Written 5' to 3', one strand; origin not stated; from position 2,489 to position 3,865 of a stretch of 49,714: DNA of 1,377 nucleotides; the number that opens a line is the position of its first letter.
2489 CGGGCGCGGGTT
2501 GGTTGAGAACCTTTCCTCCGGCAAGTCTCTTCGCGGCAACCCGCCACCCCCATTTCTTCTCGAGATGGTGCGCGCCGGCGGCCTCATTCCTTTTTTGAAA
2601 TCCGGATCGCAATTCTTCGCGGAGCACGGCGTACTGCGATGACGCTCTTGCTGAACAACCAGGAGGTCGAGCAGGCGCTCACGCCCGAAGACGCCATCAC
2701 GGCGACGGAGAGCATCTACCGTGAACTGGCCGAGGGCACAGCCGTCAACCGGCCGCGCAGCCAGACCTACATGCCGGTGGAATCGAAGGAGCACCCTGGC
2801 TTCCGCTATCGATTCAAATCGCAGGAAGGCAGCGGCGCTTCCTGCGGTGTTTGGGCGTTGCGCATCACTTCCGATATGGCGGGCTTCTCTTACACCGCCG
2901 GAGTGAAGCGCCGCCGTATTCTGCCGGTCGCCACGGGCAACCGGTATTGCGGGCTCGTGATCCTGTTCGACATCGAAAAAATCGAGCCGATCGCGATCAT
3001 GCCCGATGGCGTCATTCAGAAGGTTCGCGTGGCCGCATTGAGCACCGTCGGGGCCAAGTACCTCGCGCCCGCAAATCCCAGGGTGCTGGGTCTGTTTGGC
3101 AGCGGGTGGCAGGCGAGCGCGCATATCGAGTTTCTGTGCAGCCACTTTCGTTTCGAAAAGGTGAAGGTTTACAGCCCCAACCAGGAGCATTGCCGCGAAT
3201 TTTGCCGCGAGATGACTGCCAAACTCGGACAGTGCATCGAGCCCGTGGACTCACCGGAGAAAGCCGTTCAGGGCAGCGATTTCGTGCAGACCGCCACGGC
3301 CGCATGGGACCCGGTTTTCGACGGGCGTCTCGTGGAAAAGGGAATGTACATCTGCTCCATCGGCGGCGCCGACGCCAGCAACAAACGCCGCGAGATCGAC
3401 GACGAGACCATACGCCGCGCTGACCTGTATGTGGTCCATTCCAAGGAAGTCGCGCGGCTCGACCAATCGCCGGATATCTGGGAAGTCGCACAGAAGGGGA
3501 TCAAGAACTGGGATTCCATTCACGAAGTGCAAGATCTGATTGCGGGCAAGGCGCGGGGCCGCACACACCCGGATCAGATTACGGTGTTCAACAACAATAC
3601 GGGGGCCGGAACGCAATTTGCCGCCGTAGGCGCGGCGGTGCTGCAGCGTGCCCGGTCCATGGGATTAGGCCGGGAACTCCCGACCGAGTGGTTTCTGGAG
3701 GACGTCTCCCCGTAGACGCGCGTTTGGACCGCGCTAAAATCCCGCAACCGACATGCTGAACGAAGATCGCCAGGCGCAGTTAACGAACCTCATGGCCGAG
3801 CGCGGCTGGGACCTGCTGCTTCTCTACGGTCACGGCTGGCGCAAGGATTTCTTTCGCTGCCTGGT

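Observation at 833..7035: Operon that splits an aconitase-family LeuD/LeuC-like pair around an OCD-family enzyme and two M24-fold proteins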

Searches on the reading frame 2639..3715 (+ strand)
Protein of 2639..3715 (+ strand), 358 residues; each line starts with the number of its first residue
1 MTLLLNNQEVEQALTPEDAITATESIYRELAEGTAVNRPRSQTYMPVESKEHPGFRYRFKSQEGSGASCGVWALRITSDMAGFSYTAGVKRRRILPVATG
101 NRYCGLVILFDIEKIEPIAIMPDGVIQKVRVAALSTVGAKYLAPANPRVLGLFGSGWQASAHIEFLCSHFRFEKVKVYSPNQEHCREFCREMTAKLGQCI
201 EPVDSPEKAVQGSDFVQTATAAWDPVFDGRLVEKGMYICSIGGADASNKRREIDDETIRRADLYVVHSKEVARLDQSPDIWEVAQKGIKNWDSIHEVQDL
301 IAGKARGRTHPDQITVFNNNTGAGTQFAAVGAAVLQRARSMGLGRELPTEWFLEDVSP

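Call 3: search_protein_families(library=pfam, proteins=[window:2639-3715:+])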
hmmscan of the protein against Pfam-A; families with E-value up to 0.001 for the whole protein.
window:2639-3715:+ (358 aa): 1 family
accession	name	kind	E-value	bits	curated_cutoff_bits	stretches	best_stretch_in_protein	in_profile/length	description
PF02423.21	OCD_Mu_crystall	-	8.3e-40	137.1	24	1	77-335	62-307/314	Ornithine cyclodeaminase/mu-crystallin family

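Call 4: search_protein_families(library=ncbifam, proteins=[window:2639-3715:+])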
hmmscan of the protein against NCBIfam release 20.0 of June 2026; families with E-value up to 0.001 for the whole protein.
window:2639-3715:+ (358 aa): 13 families
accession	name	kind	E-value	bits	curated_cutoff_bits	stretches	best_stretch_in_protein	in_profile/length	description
NF006379.0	PRK08618.1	equivalog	7.5e-39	133.9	417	1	104-346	84-323/326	ornithine cyclodeaminase family protein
TIGR02371.1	ala_DH_arch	equivalog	6.5e-37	127.4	409.15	1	105-347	86-322/325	alanine dehydrogenase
NF006141.0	PRK08291.1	equivalog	1.1e-32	113.3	408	1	121-345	106-326/330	cyclodeaminase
NF045643.1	ImmsucRedBhcD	equivalog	7.9e-31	107.6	500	1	4-346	3-318/321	iminosuccinate reductase BhcD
NF004793.0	PRK06141.1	equivalog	8.4e-29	100.5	322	1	105-330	83-304/314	bifunctional Delta(1)-pyrroline-2-carboxylate/Delta(1)-piperideine-2-carboxylate reductase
TIGR02992.1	ectoine_eutC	equivalog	2.1e-26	92.8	471.65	1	120-345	102-323/326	ectoine utilization protein EutC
NF005011.0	PRK06407.1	subfamily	3.3e-25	88.9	337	1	100-336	72-297/302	ornithine cyclodeaminase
TIGR03944.1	dehyd_SbnB_fam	equivalog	5.8e-25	88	326.9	1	102-348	86-325/327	2,3-diaminopropionate biosynthesis protein SbnB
NF005296.0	PRK06823.1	equivalog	1.6e-24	86.4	438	1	105-338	85-313/315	ornithine cyclodeaminase family protein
NF005762.1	PRK07589.1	equivalog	1.2e-20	73.8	350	1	108-345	89-316/334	ornithine cyclodeaminase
NF005603.0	PRK07340.1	equivalog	3.6e-18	65.8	266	1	105-329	85-295/307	delta(1)-pyrroline-2-carboxylate reductase family protein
NF004848.0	PRK06199.1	subfamily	1.5e-14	53.9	362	1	106-347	114-370/379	tyramine oxidase subunit B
NF045512.1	PyrPipCarbRedLhpI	equivalog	1.4e-13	50.7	400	1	105-302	81-266/298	bifunctional Delta(1)-pyrroline-2-carboxylate/Delta(1)-piperideine-2-carboxylate reductase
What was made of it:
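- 2639..3715 (+): OCD/mu-crystallin-family NAD(P)-dependent imino-acid reductase or dehydrogenase (358 aa). PF02423 at 8e-40; no equivalog cut-off is reached (calls 3, 4).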

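Call 49: search_solved_structures(query=window:2639-3715:+, show_alignments=3, max_evalue=0.00001)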
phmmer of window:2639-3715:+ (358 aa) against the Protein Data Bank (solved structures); distinct sequences matched with E-value up to 0.00001: 13.
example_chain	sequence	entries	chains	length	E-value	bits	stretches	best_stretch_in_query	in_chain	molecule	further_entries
6t3e_A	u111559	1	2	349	1.4e-31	113.4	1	105-345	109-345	DELTA1-pyrroline-2-carboxylate reductase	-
1omo_A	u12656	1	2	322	1.6e-22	83.6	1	105-347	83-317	alanine dehydrogenase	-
1vll_A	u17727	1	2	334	1.9e-22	83.3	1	105-347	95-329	alanine dehydrogenase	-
6rqa_A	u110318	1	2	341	3.5e-22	82.5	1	4-347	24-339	iminosuccinate reductase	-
2i99_A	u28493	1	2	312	7.7e-22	81.4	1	105-280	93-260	Mu-crystallin homolog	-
4bv8_A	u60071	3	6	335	8.6e-22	81.2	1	106-318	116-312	THIOMORPHOLINE-CARBOXYLATE DEHYDROGENASE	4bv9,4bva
3hdj_A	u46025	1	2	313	3.8e-21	79.1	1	102-337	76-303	Probable ornithine cyclodeaminase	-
1u7h_A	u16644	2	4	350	1.2e-13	54.4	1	105-355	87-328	ornithine cyclodeaminase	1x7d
4m54_A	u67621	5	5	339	8.3e-13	51.7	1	101-346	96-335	Putative ornithine cyclodeaminase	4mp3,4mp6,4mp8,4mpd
7rbp_A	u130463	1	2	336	1.2e-07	34.6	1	104-322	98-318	Ornithine cyclodeaminase/mu-crystallin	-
8j1c_A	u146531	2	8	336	6.9e-07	32.2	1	100-336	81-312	Ornithine cyclodeaminase family protein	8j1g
5yu0_A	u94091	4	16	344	1.8e-06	30.8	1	118-273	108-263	Lysine cyclodeaminase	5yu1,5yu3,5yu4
5gzi_B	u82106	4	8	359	2e-06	30.7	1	118-273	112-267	Lysine cyclodeaminase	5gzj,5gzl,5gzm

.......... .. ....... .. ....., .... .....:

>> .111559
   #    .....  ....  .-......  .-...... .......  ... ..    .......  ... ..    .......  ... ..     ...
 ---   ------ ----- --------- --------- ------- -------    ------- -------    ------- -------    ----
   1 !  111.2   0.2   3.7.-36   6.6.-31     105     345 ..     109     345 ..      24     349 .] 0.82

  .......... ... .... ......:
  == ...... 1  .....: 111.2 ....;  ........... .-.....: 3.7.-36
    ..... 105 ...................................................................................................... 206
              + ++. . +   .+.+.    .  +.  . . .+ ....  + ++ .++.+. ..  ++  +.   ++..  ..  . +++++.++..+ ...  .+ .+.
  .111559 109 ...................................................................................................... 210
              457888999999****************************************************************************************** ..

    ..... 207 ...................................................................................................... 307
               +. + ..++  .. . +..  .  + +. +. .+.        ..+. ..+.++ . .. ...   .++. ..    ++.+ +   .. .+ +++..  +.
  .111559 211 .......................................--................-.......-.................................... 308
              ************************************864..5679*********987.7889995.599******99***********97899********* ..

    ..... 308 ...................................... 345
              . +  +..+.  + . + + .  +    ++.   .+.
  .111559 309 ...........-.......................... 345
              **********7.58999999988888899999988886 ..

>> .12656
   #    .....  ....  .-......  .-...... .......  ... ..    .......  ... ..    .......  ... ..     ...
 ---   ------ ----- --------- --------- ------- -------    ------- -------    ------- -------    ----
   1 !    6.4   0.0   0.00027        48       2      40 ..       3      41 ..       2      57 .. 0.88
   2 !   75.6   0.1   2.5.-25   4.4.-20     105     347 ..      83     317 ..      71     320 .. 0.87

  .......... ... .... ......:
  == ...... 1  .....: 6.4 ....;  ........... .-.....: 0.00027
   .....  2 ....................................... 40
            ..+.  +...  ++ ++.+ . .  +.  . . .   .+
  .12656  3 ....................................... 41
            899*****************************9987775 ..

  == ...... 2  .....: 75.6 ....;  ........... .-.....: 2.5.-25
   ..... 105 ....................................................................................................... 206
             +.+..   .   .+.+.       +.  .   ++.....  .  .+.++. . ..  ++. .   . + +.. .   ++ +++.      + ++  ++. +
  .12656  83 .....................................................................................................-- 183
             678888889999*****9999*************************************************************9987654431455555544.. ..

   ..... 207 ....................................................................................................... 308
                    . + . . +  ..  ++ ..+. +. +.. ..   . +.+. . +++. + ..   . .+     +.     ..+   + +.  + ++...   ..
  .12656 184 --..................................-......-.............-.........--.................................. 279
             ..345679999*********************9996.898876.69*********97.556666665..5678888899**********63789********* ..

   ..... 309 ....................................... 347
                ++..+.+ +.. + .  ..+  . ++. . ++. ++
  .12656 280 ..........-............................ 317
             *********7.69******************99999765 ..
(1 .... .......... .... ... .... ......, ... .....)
